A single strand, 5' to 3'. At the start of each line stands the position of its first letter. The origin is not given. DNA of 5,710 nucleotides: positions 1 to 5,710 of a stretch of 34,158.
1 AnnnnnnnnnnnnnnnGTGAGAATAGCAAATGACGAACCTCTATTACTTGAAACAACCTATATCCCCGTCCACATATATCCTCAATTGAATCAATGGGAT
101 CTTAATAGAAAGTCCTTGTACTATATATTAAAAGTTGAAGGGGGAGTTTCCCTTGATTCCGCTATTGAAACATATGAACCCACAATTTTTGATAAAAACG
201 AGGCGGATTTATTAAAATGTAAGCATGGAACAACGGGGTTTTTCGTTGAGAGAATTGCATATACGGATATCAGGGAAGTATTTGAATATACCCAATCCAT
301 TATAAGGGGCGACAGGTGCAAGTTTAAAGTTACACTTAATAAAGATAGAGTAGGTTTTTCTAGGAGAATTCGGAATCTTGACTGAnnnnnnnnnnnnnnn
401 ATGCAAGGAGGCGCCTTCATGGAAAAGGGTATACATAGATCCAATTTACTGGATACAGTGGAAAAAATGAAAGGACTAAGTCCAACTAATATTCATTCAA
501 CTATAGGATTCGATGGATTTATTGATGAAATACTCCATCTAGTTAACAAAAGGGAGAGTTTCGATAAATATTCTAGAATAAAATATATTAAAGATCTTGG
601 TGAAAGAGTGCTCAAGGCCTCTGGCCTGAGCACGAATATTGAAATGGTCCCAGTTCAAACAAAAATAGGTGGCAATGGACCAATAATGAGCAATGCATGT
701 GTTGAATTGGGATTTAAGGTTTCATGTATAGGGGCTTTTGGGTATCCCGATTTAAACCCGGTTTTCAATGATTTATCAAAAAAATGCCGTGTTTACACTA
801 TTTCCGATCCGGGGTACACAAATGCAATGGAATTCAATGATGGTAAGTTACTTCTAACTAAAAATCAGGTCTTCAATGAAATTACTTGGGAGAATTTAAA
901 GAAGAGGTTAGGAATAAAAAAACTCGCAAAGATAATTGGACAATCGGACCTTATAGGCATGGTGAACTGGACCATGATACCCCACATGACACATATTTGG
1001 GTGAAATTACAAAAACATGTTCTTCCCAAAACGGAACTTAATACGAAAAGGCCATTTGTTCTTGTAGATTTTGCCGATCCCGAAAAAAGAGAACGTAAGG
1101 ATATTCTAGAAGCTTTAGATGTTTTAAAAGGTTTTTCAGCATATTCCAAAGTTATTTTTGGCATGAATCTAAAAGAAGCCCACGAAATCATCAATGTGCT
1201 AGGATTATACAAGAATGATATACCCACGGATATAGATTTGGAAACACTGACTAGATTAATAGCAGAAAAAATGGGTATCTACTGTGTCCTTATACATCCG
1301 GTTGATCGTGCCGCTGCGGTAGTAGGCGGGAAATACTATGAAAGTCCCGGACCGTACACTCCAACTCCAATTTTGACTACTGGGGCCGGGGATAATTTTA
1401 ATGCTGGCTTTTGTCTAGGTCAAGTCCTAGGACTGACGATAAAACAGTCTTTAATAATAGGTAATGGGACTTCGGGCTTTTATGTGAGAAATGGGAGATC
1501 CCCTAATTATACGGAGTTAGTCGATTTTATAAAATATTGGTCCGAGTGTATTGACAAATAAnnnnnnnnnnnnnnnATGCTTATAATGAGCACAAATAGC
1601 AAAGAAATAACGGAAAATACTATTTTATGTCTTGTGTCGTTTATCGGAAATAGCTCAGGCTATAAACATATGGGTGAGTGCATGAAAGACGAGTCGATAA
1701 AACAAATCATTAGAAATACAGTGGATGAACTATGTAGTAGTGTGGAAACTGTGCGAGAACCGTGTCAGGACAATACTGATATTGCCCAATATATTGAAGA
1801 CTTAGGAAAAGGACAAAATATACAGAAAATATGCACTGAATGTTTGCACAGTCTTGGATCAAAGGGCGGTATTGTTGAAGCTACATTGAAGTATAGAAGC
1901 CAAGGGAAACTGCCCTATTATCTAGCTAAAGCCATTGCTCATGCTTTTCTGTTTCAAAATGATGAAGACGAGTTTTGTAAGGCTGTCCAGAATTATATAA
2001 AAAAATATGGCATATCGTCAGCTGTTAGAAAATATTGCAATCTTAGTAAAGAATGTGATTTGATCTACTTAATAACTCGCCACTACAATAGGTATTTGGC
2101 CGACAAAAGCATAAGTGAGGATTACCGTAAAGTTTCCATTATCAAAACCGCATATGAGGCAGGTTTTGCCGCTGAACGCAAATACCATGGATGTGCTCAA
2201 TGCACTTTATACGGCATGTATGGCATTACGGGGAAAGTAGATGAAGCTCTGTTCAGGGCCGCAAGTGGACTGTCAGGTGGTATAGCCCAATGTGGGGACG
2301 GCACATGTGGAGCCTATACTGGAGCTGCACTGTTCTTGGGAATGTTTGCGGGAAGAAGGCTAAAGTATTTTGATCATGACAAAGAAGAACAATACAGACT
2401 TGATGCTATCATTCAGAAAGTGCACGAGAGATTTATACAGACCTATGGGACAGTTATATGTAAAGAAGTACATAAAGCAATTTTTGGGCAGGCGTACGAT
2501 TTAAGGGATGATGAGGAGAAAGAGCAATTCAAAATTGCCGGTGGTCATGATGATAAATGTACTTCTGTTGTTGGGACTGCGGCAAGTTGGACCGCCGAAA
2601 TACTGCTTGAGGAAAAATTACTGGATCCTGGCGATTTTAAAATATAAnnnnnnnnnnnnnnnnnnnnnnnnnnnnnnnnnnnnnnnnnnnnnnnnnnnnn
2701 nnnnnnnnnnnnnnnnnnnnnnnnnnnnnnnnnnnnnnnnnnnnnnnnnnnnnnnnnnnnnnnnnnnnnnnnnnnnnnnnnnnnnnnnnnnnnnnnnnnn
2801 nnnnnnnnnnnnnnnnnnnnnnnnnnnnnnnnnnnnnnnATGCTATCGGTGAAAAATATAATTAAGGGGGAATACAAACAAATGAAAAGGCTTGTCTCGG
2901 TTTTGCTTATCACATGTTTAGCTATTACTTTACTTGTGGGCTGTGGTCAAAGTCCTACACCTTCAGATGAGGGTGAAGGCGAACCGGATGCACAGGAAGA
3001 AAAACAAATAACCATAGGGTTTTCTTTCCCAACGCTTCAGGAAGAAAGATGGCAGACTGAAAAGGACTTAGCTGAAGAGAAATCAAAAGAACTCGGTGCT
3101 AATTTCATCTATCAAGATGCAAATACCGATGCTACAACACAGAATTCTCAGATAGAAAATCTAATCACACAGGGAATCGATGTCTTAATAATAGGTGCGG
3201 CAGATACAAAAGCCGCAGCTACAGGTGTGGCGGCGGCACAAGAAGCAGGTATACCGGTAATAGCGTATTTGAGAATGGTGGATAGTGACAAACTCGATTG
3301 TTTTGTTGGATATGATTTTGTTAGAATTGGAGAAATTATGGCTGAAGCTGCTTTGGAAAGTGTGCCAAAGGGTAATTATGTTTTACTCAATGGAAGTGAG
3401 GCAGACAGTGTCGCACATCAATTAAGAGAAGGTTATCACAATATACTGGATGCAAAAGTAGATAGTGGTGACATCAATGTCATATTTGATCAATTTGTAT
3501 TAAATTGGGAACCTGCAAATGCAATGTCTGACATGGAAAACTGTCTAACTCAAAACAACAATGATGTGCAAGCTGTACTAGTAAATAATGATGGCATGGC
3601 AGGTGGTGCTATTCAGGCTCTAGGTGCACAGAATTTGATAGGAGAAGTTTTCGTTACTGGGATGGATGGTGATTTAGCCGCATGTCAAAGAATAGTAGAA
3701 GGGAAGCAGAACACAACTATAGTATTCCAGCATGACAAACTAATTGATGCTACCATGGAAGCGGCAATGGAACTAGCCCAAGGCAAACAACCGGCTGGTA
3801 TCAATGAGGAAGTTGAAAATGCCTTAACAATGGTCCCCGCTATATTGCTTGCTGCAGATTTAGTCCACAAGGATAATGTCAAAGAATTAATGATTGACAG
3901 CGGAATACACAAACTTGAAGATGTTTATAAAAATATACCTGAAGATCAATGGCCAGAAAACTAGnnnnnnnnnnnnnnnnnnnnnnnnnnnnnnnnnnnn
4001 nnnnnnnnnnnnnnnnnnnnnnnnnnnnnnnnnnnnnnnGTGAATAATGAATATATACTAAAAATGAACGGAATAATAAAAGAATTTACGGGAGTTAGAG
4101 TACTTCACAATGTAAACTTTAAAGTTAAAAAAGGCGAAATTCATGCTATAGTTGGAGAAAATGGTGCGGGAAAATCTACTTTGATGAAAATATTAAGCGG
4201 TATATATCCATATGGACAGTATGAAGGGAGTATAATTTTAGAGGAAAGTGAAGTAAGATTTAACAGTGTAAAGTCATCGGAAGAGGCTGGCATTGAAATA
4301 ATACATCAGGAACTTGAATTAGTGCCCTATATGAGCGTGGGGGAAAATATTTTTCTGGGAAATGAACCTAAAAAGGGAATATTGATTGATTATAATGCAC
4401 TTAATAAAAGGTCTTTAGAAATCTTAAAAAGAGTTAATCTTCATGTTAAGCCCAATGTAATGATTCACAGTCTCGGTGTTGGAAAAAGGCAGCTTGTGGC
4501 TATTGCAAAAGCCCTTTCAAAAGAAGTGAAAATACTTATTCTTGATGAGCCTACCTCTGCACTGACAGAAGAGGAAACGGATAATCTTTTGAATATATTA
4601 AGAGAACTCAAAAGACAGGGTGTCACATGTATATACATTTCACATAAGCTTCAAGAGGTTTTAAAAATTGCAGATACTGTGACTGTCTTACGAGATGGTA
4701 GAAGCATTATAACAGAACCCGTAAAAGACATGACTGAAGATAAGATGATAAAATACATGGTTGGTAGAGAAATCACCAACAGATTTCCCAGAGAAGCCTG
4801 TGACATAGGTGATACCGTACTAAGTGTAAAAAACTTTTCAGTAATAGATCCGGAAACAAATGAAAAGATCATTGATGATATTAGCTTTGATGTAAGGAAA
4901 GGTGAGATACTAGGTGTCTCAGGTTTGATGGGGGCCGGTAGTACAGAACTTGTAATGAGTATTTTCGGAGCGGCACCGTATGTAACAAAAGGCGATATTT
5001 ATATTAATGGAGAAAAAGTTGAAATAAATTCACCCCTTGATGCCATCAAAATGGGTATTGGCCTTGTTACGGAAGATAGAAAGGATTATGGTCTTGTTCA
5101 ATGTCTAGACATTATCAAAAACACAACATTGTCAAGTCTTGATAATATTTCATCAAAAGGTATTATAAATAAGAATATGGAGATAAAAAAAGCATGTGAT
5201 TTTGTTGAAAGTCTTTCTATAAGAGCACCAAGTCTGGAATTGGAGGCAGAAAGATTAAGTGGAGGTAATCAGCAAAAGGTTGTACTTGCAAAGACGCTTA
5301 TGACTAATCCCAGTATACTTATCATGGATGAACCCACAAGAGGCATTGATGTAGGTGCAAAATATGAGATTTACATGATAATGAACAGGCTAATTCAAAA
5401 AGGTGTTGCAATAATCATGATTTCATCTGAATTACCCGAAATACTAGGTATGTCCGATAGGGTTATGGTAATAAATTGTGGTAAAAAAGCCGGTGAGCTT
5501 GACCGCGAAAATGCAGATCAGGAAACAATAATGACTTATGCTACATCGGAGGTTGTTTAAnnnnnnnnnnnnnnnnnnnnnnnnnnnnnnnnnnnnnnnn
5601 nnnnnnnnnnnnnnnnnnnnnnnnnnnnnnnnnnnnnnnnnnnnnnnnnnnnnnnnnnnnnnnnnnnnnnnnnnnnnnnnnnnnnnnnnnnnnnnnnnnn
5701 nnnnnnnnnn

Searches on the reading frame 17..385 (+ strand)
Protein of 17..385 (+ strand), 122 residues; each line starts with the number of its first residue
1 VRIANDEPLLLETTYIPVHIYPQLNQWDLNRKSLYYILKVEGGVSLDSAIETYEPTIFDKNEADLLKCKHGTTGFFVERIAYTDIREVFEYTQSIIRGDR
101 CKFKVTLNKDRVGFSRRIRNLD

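Call 6: search_protein_families(library=pfam, proteins=[window:17-385:+])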
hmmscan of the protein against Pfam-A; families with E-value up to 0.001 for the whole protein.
window:17-385:+ (122 aa): 1 family
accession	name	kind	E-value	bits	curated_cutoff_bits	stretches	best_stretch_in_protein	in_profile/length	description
PF07702.18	UTRA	-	2.6e-21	76.4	23.8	1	2-101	41-140/141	UTRA domain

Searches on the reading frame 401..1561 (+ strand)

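Call 6: search_protein_families(library=pfam, proteins=[window:401-1561:+])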
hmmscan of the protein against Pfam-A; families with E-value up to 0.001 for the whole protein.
window:401-1561:+ (386 aa): 2 families
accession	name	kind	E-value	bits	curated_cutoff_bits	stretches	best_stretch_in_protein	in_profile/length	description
PF25270.1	Khk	-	6.5e-60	203.7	35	1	34-378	26-363/365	Prokaryotic ketohexokinase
PF00294.29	PfkB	-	6.4e-07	29.4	25.8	1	85-363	31-291/302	pfkB family carbohydrate kinase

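Call 46: search_protein_families(library=ncbifam, proteins=[window:401-1561:+], max_evalue=0.00001)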
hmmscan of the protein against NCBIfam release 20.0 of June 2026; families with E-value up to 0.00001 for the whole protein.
window:401-1561:+ (386 aa): 0 families

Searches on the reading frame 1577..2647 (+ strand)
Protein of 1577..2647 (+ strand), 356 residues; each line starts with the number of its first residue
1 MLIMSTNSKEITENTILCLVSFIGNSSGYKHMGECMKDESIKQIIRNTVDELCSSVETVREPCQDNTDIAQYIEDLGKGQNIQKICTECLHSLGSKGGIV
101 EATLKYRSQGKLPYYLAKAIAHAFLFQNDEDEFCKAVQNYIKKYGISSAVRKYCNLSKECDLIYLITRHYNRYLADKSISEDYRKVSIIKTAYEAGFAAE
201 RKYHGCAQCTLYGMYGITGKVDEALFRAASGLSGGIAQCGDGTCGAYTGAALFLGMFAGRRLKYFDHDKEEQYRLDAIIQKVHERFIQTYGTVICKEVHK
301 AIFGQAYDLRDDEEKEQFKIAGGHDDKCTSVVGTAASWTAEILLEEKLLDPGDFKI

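Call 6: search_protein_families(library=pfam, proteins=[window:1577-2647:+])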
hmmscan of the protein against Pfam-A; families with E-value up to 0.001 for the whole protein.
window:1577-2647:+ (356 aa): 2 families
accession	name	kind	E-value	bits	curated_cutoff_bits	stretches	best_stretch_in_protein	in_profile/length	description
PF09719.15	C_GCAxxG_C_C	-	3.6e-21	75.9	27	1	206-342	3-118/118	Putative redox-active protein (C_GCAxxG_C_C)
PF08125.19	Mannitol_dh_C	-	1e-05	25.5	30.7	1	19-137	19-138/190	Mannitol dehydrogenase C-terminal domain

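Call 46: search_protein_families(library=ncbifam, proteins=[window:1577-2647:+], max_evalue=0.00001)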
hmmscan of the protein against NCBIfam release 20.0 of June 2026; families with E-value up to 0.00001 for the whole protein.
window:1577-2647:+ (356 aa): 8 families
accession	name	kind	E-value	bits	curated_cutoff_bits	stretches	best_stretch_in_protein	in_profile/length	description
NF002652.0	PRK02318.2-5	equivalog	2.4e-13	49.9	356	1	9-170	209-375/377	mannitol-1-phosphate 5-dehydrogenase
NF002649.0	PRK02318.2-1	equivalog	7.2e-13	48.2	422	1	9-173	211-381/386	mannitol-1-phosphate 5-dehydrogenase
TIGR01909.1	C_GCAxxG_C_C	subfamily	1.5e-11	44.4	47.4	1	206-343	3-120/120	C-GCAxxG-C-C family (seleno)protein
NF045669.1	DVU1555_fam_CGA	exception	3.2e-11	43.1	103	1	205-301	15-110/140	DVU_1555 family C-GCAxxG-C-C protein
NF002650.0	PRK02318.2-2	equivalog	3.2e-11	42.9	359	1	9-173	214-383/388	mannitol-1-phosphate 5-dehydrogenase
NF002646.0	PRK02318.1-2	equivalog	4e-10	39.3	368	1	8-172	211-380/382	mannitol-1-phosphate 5-dehydrogenase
NF002653.0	PRK02318.2-6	equivalog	1e-09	37.9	404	1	19-172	222-380/387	mannitol-1-phosphate 5-dehydrogenase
NF045501.1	HUGP_GUXX-star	exception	4.1e-09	36.3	325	1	186-332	5-144/236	HUGP/GUXX-star fusion selenoprotein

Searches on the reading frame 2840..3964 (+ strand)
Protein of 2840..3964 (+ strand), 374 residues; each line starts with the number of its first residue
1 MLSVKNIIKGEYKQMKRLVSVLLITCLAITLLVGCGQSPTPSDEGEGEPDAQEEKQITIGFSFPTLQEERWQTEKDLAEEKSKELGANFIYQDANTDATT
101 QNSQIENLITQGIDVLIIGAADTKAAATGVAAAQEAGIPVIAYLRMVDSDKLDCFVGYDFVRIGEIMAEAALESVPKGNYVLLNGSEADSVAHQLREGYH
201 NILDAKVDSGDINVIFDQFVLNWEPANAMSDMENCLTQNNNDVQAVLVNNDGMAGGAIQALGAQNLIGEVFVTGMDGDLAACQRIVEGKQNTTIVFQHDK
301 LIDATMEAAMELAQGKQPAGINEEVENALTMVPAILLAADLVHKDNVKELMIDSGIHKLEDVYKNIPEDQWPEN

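Call 4: search_protein_families(library=pfam, proteins=[window:2840-3964:+])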
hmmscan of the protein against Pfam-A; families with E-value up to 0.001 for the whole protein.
window:2840-3964:+ (374 aa): 2 families
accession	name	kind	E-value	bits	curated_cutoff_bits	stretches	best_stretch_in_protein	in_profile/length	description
PF13407.12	Peripla_BP_4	-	3.4e-56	191.1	35.1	1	59-317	1-258/258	Periplasmic binding protein domain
PF00532.27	Peripla_BP_1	-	3.6e-12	46.8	22.2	1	58-268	3-209/281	Periplasmic binding proteins and sugar binding domain of LacI family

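Call 5: search_protein_families(library=ncbifam, proteins=[window:2840-3964:+])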
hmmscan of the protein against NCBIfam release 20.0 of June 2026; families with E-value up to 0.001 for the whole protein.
window:2840-3964:+ (374 aa): 18 families
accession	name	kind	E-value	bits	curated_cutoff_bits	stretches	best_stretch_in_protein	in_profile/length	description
TIGR02634.1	xylF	equivalog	1.1e-86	291.2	389.55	1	59-361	1-301/302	D-xylose ABC transporter substrate-binding protein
NF007680.0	PRK10355.1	equivalog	1.8e-80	270.6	504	1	53-363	22-331/331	D-xylose ABC transporter substrate-binding protein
NF040907.2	ChvE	equivalog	2.5e-48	165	460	1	59-361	1-323/324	multiple monosaccharide ABC transporter substrate-binding protein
NF007936.0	PRK10653.1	equivalog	3.8e-26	92.1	337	1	56-317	26-281/295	ribose ABC transporter substrate-binding protein RbsB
NF011924.1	PRK15395.1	equivalog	7.5e-18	64.7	420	1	75-338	45-322/329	galactose/glucose ABC transporter substrate-binding protein MglB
NF045705.1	SurfProtP46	equivalog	9.1e-15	54.3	800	2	216-330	251-368/412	surface antigen P46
NF041827.1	YtfQ_transport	equivalog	2e-14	53.2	510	1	53-299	22-273/320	galactofuranose ABC transporter, galactofuranose-binding protein YtfQ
NF007254.0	PRK09701.1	equivalog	6.9e-14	51.7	335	1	28-337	12-309/311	D-allose transporter substrate-binding protein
TIGR02637.1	RhaS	equivalog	7.8e-11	41.8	342.25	1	76-326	18-269/302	rhamnose ABC transporter substrate-binding protein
TIGR02417.1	fruct_sucro_rep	subfamily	6.1e-09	35.6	389.55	1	54-326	58-320/327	D-fructose-responsive transcription factor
NF008185.0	PRK10936.1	equivalog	2.4e-08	33.3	200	1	50-202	41-196/346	TMAO reductase system periplasmic protein TorT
NF007075.0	PRK09526.1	subfamily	2.9e-08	33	340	1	96-276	104-276/358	LacI family DNA-binding transcriptional regulator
NF052284.1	rhzpin_SBP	equivalog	4.6e-08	32.5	420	1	69-278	14-220/289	rhizopine catabolism ABC transporter substrate-binding protein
NF047913.1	TransRegIdnR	equivalog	1.9e-07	30.7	500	1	79-266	86-263/331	DNA-binding transcriptional regulator IdnR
NF008452.0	PRK11303.1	equivalog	2.7e-07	30.1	385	1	57-247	62-243/332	catabolite repressor/activator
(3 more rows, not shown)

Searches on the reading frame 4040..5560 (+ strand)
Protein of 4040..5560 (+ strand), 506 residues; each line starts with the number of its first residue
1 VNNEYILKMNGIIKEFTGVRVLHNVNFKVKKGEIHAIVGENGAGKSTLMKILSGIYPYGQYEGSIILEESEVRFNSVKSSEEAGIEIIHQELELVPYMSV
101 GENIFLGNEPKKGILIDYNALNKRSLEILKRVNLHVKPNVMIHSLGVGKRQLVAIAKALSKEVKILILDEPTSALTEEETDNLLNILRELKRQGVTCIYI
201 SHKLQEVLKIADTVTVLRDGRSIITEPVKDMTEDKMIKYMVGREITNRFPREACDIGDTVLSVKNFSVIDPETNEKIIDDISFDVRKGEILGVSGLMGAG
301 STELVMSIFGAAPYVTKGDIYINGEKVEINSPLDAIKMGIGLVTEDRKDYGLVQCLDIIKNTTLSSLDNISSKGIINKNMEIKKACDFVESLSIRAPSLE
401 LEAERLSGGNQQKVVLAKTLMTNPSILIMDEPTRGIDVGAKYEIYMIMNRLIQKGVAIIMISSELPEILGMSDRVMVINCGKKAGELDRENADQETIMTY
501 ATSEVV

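Call 4: search_protein_families(library=pfam, proteins=[window:4040-5560:+])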
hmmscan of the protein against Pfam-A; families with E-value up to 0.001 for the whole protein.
window:4040-5560:+ (506 aa): 6 families
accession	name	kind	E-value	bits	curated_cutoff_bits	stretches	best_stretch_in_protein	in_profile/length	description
PF00005.33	ABC_tran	-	3.6e-53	180.3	25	2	22-173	1-137/137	ABC transporter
PF13304.12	AAA_21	-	3.6e-11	44.1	27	1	34-55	1-22/304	AAA domain, putative AbiEii toxin, Type IV TA system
PF02463.25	SMC_N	-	1e-05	25.5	40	1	32-216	24-211/220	RecF/RecN/SMC N terminal domain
PF09818.15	ABC_ATPase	-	2.7e-05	23.8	23.2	0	29-58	77-106/283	P-loop domain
PF13476.12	AAA_23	-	0.00026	22.1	27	1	19-89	7-79/201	AAA domain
PF13555.12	AAA_29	-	0.00066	19.8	27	0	23-49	13-39/61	P-loop containing region of AAA domain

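Call 5: search_protein_families(library=ncbifam, proteins=[window:4040-5560:+])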
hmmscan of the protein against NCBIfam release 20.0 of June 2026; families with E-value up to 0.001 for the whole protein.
window:4040-5560:+ (506 aa): 195 families (the best 25 are shown)
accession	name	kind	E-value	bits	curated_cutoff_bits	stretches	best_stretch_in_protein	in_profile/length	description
NF010069.0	PRK13549.1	equivalog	6.7e-210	697.9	699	1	3-504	2-504/513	xylose ABC transporter ATP-binding protein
NF040905.2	GguA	equivalog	8e-203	674.3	810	1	6-500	1-499/500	multiple monosaccharide ABC transporter ATP-binding protein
TIGR02633.1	xylG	equivalog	6.1e-183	608.8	723.65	1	6-501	1-499/500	D-xylose ABC transporter ATP-binding protein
NF008030.0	PRK10762.1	equivalog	3.9e-161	537.2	745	1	4-502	2-492/501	ribose ABC transporter ATP-binding protein RbsA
NF008442.0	PRK11288.1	equivalog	1.1e-153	512.1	689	1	4-503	5-497/504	L-arabinose ABC transporter ATP-binding protein AraG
NF008215.0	PRK10982.1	equivalog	2.3e-150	501.6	828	1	2-502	9-503/506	galactose/methyl galactoside ABC transporter ATP-binding protein MglA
NF007253.0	PRK09700.1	equivalog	1.8e-143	478.9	772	1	6-503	5-508/510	D-allose ABC transporter ATP-binding protein AlsA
NF041861.1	YtfR_transport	equivalog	1.7e-129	432.5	850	1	6-499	1-488/492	galactofuranose ABC transporter, ATP-binding protein YtfR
NF011967.0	PRK15439.1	equivalog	2e-112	376.2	586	1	4-503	9-501/510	autoinducer 2 ABC transporter ATP-binding protein LsrA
NF047930.1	ABC_ATP_B6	equivalog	6.9e-99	331.7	670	1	6-497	2-504/510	putative B6 ABC transporter ATP-binding protein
TIGR02315.1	ABC_phnC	equivalog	4.1e-59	199.9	266.1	2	6-236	1-238/243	phosphonate ABC transporter ATP-binding protein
TIGR03410.1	urea_trans_UrtE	equivalog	5.6e-57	192.8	285.8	2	7-240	1-228/230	urea ABC transporter ATP-binding subunit UrtE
NF043075.1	MMSYN1_0197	equivalog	5.3e-56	190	550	2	6-221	2-210/341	spermidine/putrescine ABC transporter ATP-binding protein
TIGR03608.1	L_ocin_972_ABC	subfamily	7.9e-56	188.8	254.85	2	10-214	2-203/206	putative bacteriocin export ABC transporter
TIGR02673.1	FtsE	equivalog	9.5e-56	188.8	264.85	2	7-220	2-213/214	cell division ATP-binding protein FtsE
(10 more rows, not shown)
